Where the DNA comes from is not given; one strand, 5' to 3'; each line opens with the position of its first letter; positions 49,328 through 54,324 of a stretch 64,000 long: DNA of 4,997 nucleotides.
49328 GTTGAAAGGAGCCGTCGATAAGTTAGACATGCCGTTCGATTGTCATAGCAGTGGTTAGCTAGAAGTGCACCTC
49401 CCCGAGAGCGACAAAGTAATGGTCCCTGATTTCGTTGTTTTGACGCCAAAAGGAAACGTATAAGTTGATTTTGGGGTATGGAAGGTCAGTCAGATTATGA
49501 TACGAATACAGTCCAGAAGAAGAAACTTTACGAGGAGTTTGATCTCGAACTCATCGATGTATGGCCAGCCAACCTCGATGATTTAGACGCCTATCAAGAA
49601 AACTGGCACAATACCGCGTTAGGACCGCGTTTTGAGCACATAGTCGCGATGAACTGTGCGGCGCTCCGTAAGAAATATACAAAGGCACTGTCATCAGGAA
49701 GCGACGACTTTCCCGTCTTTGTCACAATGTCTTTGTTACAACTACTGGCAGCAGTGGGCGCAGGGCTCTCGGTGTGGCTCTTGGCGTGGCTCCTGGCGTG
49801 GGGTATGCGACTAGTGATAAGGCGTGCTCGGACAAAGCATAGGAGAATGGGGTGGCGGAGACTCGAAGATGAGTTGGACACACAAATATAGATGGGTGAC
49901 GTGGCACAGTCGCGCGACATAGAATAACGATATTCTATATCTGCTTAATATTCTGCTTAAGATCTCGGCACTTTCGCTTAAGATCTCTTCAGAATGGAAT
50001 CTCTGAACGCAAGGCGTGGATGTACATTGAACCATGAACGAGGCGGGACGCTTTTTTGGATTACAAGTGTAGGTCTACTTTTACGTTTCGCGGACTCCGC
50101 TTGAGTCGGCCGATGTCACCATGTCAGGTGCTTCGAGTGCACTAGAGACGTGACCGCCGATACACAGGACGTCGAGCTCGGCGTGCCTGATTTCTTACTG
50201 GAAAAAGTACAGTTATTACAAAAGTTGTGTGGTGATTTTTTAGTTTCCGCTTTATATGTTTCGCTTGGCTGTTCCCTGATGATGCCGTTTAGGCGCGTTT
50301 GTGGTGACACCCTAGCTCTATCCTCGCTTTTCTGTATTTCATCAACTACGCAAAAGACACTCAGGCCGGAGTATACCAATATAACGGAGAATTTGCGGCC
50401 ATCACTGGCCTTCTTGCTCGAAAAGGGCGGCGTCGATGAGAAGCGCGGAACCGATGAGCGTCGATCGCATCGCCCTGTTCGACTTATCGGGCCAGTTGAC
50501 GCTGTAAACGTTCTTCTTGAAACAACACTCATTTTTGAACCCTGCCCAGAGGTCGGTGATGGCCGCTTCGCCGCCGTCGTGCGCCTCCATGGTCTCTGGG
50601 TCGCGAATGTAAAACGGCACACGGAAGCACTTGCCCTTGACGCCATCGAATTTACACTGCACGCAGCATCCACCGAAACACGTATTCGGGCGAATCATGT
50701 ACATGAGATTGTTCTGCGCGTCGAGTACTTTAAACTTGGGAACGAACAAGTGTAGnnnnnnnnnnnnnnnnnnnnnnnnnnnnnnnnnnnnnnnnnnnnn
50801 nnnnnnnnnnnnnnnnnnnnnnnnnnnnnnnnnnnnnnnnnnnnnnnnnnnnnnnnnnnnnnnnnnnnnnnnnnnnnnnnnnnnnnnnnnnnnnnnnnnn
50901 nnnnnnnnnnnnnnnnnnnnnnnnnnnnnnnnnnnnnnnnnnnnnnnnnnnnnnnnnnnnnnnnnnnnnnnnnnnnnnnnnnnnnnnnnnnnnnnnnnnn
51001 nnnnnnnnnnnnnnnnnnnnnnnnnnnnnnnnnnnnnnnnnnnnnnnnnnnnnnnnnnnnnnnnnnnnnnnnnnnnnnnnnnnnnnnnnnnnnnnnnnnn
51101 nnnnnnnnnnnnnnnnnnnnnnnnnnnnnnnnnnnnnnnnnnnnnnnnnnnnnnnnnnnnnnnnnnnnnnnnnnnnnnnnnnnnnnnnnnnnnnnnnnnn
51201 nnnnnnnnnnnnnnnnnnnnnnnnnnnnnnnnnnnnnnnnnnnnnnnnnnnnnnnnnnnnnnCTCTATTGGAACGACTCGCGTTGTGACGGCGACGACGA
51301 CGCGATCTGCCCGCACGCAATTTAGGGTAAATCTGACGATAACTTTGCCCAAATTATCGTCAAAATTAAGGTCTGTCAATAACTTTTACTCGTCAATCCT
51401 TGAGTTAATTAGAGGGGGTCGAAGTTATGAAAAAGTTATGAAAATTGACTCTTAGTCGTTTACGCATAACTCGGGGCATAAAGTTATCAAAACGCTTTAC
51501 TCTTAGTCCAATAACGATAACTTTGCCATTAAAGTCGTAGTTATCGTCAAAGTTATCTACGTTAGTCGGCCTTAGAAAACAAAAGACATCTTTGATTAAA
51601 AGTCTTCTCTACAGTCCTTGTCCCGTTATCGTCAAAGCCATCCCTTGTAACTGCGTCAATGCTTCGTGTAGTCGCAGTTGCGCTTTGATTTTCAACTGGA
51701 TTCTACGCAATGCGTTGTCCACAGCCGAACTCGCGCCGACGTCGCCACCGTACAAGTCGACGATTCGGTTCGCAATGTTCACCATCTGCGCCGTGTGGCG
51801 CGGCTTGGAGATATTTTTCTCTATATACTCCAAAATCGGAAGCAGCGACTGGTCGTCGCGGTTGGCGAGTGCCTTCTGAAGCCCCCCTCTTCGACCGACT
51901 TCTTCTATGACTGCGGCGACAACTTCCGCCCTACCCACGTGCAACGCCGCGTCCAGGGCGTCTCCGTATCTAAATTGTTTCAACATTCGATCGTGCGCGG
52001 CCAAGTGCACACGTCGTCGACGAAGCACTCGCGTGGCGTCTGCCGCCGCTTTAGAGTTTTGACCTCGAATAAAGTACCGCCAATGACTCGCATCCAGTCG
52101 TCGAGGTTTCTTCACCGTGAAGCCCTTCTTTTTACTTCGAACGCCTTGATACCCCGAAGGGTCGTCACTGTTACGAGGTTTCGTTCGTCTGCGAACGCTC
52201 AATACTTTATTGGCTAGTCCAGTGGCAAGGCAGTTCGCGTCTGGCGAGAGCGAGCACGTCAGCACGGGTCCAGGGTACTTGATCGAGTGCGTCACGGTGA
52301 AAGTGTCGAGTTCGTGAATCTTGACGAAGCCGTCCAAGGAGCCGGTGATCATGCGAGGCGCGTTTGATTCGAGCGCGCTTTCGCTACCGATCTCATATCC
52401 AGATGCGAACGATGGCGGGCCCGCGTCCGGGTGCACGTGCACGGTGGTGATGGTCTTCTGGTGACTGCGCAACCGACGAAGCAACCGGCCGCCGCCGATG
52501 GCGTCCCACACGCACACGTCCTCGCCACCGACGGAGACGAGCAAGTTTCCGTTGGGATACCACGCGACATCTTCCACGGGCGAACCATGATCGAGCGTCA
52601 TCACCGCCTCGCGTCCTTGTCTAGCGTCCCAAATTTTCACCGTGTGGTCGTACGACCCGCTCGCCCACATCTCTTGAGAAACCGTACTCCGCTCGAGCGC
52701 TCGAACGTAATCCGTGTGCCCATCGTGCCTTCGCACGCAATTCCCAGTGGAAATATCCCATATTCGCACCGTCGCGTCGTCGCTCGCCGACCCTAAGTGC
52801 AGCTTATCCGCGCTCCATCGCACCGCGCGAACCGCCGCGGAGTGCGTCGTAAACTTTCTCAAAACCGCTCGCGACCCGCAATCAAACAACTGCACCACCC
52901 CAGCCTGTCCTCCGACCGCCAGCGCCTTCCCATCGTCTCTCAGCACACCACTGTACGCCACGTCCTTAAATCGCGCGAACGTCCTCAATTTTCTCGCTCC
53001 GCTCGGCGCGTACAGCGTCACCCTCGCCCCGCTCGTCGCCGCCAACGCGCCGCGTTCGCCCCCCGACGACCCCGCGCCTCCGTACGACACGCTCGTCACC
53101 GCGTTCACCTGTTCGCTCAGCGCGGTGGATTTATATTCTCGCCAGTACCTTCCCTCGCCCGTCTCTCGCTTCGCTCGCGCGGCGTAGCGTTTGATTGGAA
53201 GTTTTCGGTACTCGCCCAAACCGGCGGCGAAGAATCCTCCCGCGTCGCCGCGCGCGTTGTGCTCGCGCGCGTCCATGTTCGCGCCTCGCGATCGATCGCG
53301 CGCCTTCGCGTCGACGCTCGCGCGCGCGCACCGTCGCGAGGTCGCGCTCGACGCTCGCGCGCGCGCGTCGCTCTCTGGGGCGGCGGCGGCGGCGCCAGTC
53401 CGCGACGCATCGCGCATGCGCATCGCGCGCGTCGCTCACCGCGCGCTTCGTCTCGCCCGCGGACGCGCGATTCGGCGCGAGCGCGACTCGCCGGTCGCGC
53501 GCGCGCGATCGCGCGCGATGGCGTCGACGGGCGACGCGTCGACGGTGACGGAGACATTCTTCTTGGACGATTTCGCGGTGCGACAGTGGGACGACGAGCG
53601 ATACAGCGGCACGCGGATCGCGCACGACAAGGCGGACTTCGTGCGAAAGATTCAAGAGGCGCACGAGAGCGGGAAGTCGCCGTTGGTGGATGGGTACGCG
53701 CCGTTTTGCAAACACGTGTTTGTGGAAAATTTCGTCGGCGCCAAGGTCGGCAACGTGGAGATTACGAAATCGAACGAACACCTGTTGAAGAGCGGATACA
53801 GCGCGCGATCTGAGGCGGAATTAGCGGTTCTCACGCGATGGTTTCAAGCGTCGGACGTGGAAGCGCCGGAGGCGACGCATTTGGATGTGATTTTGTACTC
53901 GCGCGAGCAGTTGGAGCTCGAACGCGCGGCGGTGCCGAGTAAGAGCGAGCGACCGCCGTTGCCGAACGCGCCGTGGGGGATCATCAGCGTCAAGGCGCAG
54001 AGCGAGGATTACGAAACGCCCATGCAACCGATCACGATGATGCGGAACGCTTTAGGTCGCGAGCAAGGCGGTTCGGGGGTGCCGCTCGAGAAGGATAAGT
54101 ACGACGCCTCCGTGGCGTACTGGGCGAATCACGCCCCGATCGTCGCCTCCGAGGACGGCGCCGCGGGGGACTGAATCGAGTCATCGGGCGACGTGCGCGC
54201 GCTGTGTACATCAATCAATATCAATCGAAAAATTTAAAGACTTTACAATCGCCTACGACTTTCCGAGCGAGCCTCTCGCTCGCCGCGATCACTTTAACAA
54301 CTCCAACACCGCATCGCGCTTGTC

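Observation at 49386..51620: Lower-GC compositional island containing a scramblase gene and an atypical 137-aa ORF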

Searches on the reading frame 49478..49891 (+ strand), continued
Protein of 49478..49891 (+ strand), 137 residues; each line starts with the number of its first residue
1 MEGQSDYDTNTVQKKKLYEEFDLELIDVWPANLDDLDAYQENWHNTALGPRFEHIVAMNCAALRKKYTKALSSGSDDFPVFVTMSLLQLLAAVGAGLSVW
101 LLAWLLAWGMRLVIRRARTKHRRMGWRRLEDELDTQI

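Call 58: find_encoding_contigs(protein=P0004, flank=6000, max_places=4)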
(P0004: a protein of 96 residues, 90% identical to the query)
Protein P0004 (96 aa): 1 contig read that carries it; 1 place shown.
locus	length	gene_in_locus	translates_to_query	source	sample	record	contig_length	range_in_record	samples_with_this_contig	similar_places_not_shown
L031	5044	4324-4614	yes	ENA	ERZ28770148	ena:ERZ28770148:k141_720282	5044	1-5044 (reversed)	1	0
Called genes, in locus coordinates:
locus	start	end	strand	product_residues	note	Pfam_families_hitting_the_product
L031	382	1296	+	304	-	-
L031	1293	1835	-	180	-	-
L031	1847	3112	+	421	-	PF14716:HHH_8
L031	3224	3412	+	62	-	-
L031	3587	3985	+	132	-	PF13884:Peptidase_S74 (weak)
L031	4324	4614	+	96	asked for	-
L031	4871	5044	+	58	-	?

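Call 61: find_related_loci(query=A1, collection=viral_contigs, flank=4000)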
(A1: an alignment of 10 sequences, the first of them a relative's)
Query A1 (312 aa) in viral_contigs; peptide patterns used: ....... (x = any residue, [..] = any of these).
15 stretches matched a pattern, but none encodes a relative of the query by tblastn (E <= 1e-3).

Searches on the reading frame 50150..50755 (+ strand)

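Call 6: search_protein_families(library=pfam, proteins=[window:50150-50755:+], max_evalue=0.1)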
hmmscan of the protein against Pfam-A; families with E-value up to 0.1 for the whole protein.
window:50150-50755:+ (201 aa): 1 family
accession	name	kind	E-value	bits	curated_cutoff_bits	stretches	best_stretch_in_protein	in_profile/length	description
PF22431.2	COG2p_C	-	0.033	15.1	27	1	21-93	59-129/139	COG2p C-terminal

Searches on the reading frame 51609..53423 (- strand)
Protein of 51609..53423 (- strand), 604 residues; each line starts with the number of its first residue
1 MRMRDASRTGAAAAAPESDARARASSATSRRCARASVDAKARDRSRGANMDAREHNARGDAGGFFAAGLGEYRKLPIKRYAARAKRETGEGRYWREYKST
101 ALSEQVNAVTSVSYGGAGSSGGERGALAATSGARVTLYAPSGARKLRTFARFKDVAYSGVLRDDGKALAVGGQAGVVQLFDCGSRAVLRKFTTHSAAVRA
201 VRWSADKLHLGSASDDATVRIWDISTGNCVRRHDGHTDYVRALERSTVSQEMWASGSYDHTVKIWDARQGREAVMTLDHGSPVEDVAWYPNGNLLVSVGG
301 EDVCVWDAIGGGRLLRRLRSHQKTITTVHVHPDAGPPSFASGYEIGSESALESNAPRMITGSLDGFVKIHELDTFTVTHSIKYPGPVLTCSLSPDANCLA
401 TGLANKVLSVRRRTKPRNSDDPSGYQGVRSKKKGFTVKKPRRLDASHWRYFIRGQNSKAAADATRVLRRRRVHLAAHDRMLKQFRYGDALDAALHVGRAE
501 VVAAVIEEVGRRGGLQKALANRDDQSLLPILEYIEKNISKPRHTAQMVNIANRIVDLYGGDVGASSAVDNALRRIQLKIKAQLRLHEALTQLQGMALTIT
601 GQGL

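Call 6: search_protein_families(library=pfam, proteins=[window:51609-53423:-], max_evalue=0.1)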
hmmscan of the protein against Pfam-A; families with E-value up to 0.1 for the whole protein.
window:51609-53423:- (604 aa): 47 families (the best 25 are shown)
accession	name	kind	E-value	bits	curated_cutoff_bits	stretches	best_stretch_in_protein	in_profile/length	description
PF25173.1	Beta-prop_WDR3_1st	-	9.6e-43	146.4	154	2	133-300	9-175/184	WDR3 first beta-propeller domain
PF09384.15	UTP15_C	-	1.1e-39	136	33.1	1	458-596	3-144/147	UTP15 C terminal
PF25174.1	Beta-prop_THOC3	-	3.6e-34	118.4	305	3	194-310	1-119/272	THOC3 beta-propeller domain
PF24814.1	WD40_Prp19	-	2.2e-26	93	320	2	160-234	142-216/281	Prp19 WD40 domain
PF24807.1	WD40_CDC20-Fz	-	2.6e-26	93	200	1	102-333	47-276/292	CDC20/Fizzy WD40 domain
PF00400.38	WD40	-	4.4e-26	90.6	27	3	188-223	4-39/39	WD domain, G-beta repeat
PF25175.1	Beta-prop_WDR5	-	1.4e-22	80.7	250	1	162-326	19-183/296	WDR5 beta-propeller domain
PF23414.1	Beta-prop_EML_2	-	8.3e-21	75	90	3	134-272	21-158/266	Echinoderm microtubule-associated protein second beta-propeller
PF24817.1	WD40_WDHD1_1st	-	3.6e-20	72.8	109.9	2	127-253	60-186/291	WDHD1 first WD40 domain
PF25168.1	Beta-prop_WDR36-Utp21_2nd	-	1e-19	71.5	84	2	148-230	193-275/335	WDR36/Utp21 second beta-propeller domain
PF25172.1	Beta-prop_WDR3_2nd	-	4.1e-17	62.8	140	2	212-301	192-280/293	WDR3 second beta-propeller domain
PF24796.1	WDR55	-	2.1e-15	57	200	1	166-303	20-160/296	WDR55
PF25391.1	WD40_Gbeta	-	1.5e-14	54.2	150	1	165-304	109-250/340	G protein beta WD-40 repeat protein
PF24805.1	EIF3I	-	4.5e-13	49.5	200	2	212-298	27-111/324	EIF3I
PF24105.1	Beta-prop_CAF1B_HIR1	-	2.5e-12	46.9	80.5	1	187-318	62-210/383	CAF1B/HIR1 beta-propeller domain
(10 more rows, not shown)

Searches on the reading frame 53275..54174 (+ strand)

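Call 79: search_protein_families(library=pfam, proteins=[window:53275-54174:+], max_evalue=0.001)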
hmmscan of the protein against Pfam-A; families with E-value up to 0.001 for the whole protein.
window:53275-54174:+ (299 aa): 1 family
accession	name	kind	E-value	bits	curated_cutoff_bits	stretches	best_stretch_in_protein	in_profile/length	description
PF11539.13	DUF3228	-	9.1e-92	306.4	25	1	95-289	1-194/194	Protein of unknown function (DUF3228)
